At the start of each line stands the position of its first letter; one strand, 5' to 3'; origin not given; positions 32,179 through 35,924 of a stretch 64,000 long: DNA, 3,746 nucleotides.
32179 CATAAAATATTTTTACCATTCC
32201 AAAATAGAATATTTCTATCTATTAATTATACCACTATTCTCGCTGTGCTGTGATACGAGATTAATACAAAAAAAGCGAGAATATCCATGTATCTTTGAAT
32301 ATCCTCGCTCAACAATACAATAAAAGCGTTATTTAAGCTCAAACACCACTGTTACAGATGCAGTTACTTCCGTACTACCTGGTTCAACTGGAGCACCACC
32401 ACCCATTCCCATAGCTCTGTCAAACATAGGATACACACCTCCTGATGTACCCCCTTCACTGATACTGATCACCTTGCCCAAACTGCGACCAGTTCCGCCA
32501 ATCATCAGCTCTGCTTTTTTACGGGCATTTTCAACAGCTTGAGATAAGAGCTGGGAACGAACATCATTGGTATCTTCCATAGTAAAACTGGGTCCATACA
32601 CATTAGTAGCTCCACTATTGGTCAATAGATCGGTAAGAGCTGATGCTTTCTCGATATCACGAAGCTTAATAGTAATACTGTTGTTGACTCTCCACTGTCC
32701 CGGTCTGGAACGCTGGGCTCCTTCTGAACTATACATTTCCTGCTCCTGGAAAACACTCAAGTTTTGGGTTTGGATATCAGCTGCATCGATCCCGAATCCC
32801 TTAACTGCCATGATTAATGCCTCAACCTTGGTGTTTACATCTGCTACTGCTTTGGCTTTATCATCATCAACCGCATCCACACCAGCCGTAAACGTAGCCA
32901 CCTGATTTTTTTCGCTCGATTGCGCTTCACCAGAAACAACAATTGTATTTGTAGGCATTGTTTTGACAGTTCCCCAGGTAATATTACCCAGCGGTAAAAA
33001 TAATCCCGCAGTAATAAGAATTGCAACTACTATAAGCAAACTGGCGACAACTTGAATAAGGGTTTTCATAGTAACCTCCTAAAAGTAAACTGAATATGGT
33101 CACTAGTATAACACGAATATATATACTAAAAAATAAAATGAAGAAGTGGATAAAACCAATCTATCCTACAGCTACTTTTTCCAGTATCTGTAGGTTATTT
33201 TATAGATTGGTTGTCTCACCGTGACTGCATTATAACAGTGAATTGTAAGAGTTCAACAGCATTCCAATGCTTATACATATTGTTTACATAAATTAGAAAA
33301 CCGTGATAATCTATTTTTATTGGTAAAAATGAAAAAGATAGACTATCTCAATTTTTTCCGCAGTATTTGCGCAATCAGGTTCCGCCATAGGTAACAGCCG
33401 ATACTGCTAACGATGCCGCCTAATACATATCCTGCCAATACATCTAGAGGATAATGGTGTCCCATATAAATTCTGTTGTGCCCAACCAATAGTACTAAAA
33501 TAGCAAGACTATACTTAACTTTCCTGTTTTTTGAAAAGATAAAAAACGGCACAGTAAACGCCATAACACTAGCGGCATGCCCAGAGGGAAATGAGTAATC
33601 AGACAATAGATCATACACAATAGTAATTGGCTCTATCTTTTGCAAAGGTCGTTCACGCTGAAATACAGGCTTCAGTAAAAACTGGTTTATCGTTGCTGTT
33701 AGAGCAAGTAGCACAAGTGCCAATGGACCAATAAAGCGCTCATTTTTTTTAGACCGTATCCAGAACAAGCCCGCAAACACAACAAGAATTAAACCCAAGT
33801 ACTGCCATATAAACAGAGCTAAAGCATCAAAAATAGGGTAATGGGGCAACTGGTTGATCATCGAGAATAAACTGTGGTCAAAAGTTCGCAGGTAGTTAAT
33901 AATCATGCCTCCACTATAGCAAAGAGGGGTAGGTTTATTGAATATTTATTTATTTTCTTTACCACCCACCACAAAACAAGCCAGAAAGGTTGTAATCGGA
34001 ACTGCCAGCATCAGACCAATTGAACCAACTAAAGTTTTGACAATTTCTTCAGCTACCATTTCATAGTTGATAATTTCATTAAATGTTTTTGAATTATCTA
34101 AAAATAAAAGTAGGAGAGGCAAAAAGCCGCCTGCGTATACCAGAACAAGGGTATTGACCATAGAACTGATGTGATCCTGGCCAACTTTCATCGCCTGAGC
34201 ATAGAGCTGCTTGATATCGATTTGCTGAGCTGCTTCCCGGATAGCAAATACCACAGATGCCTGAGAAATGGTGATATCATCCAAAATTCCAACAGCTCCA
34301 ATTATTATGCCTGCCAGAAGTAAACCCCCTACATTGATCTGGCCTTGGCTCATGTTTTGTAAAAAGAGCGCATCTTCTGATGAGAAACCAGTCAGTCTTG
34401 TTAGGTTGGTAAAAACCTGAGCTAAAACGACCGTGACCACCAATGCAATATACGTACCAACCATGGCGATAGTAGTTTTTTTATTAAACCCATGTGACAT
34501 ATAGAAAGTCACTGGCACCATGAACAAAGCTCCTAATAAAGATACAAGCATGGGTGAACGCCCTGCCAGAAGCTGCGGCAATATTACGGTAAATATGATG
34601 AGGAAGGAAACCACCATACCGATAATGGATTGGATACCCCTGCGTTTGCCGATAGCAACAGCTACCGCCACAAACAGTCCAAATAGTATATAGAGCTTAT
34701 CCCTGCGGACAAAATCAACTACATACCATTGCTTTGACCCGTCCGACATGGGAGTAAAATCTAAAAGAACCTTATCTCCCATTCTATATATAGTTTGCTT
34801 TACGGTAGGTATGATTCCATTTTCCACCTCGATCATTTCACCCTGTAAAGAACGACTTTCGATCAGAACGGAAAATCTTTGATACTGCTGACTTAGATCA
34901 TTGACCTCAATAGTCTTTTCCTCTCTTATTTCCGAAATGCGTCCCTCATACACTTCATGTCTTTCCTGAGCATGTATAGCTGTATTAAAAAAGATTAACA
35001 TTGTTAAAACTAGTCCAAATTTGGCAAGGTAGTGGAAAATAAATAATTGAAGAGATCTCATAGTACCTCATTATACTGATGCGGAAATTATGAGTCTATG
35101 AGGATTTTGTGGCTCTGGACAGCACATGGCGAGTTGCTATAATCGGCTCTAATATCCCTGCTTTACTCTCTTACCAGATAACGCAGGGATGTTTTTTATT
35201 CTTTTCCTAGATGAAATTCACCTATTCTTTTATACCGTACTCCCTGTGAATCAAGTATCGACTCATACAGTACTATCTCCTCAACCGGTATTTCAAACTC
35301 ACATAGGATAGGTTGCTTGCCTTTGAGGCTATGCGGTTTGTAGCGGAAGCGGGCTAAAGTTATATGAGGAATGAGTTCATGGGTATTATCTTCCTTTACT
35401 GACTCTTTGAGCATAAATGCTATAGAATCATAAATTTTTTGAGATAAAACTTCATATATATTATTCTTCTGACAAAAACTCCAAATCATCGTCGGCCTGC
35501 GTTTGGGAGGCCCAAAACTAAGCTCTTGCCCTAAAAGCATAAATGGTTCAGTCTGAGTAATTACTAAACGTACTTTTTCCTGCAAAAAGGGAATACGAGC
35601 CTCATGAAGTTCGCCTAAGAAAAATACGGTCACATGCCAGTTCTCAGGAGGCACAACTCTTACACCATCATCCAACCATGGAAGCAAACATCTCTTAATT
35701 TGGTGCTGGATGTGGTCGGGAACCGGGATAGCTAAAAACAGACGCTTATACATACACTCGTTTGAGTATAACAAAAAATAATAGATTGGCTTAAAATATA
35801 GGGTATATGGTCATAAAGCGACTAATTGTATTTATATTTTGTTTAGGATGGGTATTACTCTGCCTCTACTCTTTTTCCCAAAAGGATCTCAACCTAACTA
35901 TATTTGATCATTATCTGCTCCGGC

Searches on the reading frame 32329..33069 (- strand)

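Call 69: search_protein_families(library=pfam, proteins=[window:32329-33069:-], max_evalue=0.01)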
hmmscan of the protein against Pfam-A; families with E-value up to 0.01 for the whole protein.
window:32329-33069:- (246 aa): 2 families
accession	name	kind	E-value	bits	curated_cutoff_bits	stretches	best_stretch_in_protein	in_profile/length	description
PF04402.19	SIMPL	-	1.6e-44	153.1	25.2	1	43-243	1-205/205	Protein of unknown function (DUF541)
PF17481.7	Phage_sheath_domII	-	0.00046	21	31.4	1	114-178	25-72/98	Phage tail sheath protein beta-sandwich domain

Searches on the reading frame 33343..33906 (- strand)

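Call 69: search_protein_families(library=pfam, proteins=[window:33343-33906:-], max_evalue=0.01)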
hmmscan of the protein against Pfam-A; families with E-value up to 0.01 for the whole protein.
window:33343-33906:- (187 aa): 3 families
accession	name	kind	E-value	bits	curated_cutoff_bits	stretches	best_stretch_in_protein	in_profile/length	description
PF01569.27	PAP2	-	4e-22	78.8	27.2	1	64-174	6-124/130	PAP2 superfamily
PF14378.12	PAP2_3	-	5.6e-08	33.3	27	1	104-166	125-187/190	PAP2 superfamily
PF14360.12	PAP2_C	-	3.4e-05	24.7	27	1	108-165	8-67/74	PAP2 superfamily C-terminal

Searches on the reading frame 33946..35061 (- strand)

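Call 70: search_protein_families(library=pfam, proteins=[window:33946-35061:-], max_evalue=0.01)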
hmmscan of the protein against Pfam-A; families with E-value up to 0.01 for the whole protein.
window:33946-35061:- (371 aa): 1 family
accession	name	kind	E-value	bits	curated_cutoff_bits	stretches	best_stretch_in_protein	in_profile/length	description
PF07907.16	YibE_F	-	1.9e-74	250.7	27.2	1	123-362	1-240/241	YibE/F-like protein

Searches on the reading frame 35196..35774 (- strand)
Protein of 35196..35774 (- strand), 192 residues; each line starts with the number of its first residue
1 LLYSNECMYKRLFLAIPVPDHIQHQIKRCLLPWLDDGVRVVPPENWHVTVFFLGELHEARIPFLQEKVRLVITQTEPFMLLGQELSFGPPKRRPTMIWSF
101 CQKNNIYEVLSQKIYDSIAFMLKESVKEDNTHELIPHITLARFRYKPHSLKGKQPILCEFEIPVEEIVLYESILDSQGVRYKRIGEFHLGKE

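Call 70: search_protein_families(library=pfam, proteins=[window:35196-35774:-], max_evalue=0.01)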
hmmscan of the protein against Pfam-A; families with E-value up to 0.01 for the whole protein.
window:35196-35774:- (192 aa): 2 families
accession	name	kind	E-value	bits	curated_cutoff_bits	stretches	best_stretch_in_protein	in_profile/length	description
PF02834.22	LigT_PEase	-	1.5e-13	51.1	23.3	2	35-98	24-87/87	LigT like Phosphoesterase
PF13563.12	2_5_RNA_ligase2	-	0.00027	21.5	27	1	19-170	2-146/152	2'-5' RNA ligase superfamily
